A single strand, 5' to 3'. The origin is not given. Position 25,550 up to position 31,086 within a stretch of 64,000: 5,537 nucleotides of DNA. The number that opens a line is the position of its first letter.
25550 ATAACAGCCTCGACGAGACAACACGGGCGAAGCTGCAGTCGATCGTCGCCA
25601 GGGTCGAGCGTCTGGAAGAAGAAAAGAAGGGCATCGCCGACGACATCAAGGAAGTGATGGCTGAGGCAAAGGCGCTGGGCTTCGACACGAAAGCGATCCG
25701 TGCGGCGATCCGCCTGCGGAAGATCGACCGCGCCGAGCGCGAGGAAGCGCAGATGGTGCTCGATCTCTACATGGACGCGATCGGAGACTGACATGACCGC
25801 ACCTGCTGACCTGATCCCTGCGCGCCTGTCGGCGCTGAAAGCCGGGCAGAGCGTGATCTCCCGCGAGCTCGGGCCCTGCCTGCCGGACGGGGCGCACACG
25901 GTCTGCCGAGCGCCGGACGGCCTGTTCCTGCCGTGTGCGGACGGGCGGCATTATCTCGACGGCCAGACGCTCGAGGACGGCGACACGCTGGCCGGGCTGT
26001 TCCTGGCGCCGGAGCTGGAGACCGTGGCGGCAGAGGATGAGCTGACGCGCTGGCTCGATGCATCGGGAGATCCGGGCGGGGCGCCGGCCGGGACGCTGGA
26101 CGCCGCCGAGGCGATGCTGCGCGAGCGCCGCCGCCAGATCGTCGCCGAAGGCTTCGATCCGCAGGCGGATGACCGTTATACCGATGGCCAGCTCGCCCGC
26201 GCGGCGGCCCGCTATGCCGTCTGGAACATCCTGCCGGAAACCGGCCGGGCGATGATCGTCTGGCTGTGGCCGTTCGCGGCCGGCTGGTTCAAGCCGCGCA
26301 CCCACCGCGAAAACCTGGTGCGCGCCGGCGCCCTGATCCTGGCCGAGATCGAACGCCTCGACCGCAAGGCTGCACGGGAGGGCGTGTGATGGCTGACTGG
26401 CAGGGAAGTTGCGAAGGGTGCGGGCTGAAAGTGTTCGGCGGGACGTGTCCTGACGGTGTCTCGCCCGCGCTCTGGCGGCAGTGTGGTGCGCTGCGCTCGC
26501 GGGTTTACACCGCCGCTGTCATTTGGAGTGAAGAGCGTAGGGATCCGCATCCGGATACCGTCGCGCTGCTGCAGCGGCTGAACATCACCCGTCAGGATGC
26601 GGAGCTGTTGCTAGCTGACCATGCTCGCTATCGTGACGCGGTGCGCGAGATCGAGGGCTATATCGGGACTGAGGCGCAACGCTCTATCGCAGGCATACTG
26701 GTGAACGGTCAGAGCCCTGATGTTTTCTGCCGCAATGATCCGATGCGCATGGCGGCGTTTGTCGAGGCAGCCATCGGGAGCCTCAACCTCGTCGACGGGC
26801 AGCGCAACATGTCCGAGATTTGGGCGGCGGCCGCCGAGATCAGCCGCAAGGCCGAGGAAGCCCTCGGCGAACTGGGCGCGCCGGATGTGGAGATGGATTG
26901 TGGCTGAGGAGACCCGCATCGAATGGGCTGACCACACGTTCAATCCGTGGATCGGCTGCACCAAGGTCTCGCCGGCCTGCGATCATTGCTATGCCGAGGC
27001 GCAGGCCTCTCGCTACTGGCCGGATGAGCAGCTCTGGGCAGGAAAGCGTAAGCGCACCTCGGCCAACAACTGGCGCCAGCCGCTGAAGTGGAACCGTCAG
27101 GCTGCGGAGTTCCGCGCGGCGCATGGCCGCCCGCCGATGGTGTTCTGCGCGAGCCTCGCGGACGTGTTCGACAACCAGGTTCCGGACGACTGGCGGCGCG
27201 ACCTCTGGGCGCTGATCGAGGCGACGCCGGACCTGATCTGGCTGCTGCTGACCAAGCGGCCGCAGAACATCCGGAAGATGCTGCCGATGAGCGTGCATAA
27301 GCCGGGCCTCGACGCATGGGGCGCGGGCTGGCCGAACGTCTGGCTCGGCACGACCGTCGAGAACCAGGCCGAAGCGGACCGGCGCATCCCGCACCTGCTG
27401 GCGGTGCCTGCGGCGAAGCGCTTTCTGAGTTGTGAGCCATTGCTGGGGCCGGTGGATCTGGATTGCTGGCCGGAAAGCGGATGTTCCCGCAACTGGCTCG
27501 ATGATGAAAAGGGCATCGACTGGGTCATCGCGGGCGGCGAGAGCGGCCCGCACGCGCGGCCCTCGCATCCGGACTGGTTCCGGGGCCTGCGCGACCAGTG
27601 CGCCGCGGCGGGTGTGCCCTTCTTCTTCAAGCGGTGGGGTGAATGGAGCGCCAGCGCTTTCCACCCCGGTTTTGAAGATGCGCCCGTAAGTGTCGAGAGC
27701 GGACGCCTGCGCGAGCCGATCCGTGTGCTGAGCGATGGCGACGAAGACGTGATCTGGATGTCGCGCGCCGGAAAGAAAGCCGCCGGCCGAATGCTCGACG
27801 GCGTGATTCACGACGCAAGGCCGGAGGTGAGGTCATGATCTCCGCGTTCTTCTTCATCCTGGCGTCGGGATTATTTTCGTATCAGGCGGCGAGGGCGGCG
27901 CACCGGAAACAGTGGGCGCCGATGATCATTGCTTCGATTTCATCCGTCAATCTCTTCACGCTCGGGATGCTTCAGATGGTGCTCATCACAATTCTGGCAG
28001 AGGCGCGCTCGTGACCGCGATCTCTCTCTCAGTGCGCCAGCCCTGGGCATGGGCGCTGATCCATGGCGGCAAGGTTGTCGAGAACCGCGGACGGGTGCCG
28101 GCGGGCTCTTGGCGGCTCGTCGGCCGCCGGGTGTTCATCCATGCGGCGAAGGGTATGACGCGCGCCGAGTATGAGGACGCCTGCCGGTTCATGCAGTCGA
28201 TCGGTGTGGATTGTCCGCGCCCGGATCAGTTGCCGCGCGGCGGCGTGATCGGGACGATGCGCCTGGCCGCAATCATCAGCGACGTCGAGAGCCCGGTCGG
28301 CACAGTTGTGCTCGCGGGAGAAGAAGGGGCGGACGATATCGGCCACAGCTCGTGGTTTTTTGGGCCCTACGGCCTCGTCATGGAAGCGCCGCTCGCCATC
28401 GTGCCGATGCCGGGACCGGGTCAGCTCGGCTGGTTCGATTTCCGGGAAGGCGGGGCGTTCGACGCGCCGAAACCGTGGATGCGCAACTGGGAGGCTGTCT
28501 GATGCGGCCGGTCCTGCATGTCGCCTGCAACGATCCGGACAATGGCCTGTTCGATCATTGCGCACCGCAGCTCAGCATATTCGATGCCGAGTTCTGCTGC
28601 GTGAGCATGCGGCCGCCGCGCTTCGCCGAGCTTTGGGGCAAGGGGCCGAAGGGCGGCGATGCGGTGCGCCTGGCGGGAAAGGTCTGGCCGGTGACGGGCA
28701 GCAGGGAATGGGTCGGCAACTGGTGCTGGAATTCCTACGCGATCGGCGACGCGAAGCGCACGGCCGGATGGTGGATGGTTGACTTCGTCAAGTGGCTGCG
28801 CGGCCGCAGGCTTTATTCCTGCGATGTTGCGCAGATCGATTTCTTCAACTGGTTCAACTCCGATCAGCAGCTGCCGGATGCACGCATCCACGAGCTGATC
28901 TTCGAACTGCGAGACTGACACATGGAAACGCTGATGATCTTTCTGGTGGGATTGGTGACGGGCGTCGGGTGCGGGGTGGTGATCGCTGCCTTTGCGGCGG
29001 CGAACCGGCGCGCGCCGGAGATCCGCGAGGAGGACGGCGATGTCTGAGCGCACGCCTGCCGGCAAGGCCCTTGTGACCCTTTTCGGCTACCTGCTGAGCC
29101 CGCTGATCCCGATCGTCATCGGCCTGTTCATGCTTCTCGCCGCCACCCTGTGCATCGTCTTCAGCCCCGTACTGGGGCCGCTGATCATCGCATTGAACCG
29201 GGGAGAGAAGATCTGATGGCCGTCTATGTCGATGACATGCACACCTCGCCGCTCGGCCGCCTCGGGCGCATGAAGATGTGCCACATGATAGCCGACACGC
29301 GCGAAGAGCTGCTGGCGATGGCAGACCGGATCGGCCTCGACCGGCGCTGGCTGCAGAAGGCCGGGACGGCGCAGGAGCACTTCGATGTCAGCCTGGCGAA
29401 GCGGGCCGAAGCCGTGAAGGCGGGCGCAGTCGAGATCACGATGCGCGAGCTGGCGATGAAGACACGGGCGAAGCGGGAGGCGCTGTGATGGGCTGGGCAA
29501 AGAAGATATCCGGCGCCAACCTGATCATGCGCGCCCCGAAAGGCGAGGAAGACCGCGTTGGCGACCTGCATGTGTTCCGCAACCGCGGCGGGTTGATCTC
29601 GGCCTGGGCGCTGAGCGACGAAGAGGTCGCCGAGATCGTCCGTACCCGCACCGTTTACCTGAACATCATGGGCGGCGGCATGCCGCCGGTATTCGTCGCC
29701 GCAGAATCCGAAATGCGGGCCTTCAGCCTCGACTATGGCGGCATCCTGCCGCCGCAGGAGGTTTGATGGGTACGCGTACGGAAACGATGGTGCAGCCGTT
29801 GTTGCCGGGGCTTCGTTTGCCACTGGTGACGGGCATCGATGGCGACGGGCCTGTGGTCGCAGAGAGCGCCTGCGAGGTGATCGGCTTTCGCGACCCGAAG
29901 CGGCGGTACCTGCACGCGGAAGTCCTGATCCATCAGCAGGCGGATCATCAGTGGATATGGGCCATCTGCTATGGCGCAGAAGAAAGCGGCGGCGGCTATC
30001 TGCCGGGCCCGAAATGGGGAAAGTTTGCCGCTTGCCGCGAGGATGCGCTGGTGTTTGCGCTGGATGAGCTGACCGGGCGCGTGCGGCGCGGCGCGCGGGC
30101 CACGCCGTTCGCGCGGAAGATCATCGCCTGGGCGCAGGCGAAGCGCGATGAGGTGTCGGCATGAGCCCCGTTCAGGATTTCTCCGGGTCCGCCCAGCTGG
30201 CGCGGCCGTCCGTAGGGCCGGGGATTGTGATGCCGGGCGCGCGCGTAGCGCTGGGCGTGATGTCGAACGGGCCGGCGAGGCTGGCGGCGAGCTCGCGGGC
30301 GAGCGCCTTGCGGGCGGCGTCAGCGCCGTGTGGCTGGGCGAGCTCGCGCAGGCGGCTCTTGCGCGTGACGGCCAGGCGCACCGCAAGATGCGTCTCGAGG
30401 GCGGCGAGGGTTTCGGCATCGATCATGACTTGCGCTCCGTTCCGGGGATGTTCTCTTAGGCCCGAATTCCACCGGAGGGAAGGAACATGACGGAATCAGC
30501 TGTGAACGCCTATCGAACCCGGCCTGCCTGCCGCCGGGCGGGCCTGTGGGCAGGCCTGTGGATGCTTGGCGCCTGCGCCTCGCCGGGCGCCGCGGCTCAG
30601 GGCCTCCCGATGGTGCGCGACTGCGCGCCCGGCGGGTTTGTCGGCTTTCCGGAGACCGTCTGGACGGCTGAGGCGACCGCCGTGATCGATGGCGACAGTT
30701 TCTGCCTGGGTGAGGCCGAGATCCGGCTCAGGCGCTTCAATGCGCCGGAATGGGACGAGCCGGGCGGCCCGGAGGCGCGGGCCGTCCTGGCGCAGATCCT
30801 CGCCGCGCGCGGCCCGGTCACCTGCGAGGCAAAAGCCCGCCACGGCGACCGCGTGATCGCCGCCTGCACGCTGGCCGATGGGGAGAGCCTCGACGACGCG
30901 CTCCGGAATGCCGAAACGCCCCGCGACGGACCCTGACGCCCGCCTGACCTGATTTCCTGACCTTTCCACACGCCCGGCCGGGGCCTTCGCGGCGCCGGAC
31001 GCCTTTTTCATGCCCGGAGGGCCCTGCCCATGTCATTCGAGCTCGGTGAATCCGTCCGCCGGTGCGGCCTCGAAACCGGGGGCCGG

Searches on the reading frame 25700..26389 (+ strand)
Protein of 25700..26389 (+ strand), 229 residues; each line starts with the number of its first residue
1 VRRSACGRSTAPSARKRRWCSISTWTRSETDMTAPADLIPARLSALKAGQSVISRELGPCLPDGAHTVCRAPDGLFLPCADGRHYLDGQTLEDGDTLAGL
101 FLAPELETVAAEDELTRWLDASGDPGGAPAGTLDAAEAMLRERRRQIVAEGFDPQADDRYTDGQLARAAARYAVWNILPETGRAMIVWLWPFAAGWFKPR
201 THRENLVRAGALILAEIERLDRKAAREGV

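Call 31: search_protein_families(library=pfam, proteins=[window:25700-26389:+], max_evalue=0.01)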
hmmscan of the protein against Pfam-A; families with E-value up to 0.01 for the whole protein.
window:25700-26389:+ (229 aa): 0 families

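Call 98: search_protein_families(library=phrogs, proteins=[window:25700-26389:+], max_evalue=0.01)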
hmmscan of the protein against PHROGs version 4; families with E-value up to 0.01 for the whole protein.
window:25700-26389:+ (229 aa): 9 families
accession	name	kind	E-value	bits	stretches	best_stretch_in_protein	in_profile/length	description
phrog_9763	-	unknown function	9e-32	111.8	1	134-227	150-239/247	-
phrog_11504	-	unknown function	5.3e-31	109.7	1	142-226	285-371/376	-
phrog_9434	-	unknown function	5.9e-31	109.4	1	134-227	400-496/507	-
phrog_6628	-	unknown function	1.5e-30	107.3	1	132-227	576-669/685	-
phrog_3956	-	unknown function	4.7e-25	89.7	1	141-227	499-580/585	-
phrog_6574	-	unknown function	1.8e-18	68.4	1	139-227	114-210/217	-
phrog_19550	-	unknown function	2.6e-16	61.2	1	140-225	93-180/186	-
phrog_14548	-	unknown function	3.6e-15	57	1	139-225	289-372/378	-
phrog_28211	-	unknown function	1.2e-08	35.9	1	139-226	131-224/234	-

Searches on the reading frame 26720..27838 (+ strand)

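Call 10: search_protein_families(library=pfam, proteins=[window:26720-27838:+], max_evalue=0.01)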
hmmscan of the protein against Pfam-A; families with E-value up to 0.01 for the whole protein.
window:26720-27838:+ (372 aa): 1 family
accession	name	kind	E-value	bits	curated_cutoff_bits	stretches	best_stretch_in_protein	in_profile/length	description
PF07505.17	DUF5131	-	6e-92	308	28.9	1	64-368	1-243/243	Protein of unknown function (DUF5131)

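Call 11: search_protein_families(library=phrogs, proteins=[window:26720-27838:+], max_evalue=0.01)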
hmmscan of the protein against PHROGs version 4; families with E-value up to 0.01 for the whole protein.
window:26720-27838:+ (372 aa): 1 family
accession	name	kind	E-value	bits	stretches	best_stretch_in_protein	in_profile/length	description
phrog_2045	-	unknown function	5.7e-105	352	1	62-370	2-286/299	-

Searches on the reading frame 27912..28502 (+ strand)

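Call 31: search_protein_families(library=pfam, proteins=[window:27912-28502:+], max_evalue=0.01)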
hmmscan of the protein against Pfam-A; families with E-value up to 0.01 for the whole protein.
window:27912-28502:+ (196 aa): 0 families

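Call 98: search_protein_families(library=phrogs, proteins=[window:27912-28502:+], max_evalue=0.01)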
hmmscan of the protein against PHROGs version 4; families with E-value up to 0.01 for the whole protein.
window:27912-28502:+ (196 aa): 1 family
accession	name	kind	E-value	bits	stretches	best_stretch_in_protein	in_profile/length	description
phrog_3193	-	unknown function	1.5e-31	110.9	1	38-177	87-206/269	-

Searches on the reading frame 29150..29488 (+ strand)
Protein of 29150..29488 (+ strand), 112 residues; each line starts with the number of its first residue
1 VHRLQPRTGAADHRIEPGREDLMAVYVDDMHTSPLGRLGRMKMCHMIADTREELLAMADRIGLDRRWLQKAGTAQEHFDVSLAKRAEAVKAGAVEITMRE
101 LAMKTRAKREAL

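Call 10: search_protein_families(library=pfam, proteins=[window:29150-29488:+], max_evalue=0.01)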
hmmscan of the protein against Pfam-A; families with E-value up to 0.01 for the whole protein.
window:29150-29488:+ (112 aa): 1 family
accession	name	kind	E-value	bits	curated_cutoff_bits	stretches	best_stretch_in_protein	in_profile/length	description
PF13223.11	DUF4031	-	1e-22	80.6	25.6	1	25-107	1-75/76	Protein of unknown function (DUF4031)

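Call 11: search_protein_families(library=phrogs, proteins=[window:29150-29488:+], max_evalue=0.01)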
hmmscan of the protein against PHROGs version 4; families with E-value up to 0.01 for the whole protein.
window:29150-29488:+ (112 aa): 1 family
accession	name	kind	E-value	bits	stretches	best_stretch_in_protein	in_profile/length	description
phrog_4887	-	unknown function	3.8e-32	111.5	1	23-109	1-89/97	-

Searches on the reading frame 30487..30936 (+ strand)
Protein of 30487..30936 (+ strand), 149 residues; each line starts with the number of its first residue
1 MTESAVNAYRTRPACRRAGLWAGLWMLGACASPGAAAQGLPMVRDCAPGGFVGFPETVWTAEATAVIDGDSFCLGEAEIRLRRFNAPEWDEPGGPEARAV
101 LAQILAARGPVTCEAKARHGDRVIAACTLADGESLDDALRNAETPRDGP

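Call 10: search_protein_families(library=pfam, proteins=[window:30487-30936:+], max_evalue=0.01)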
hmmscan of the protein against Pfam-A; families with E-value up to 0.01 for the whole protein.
window:30487-30936:+ (149 aa): 0 families

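Call 11: search_protein_families(library=phrogs, proteins=[window:30487-30936:+], max_evalue=0.01)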
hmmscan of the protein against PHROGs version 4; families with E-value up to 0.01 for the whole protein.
window:30487-30936:+ (149 aa): 1 family
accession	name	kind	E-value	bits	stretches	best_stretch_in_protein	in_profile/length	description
phrog_18798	-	unknown function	0.00012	23.4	1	59-135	5-91/124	-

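Call 63: search_protein_families(library=ncbifam, proteins=[window:30487-30936:+], max_evalue=0.01)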
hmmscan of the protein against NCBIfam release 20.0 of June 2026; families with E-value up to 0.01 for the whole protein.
window:30487-30936:+ (149 aa): 0 families
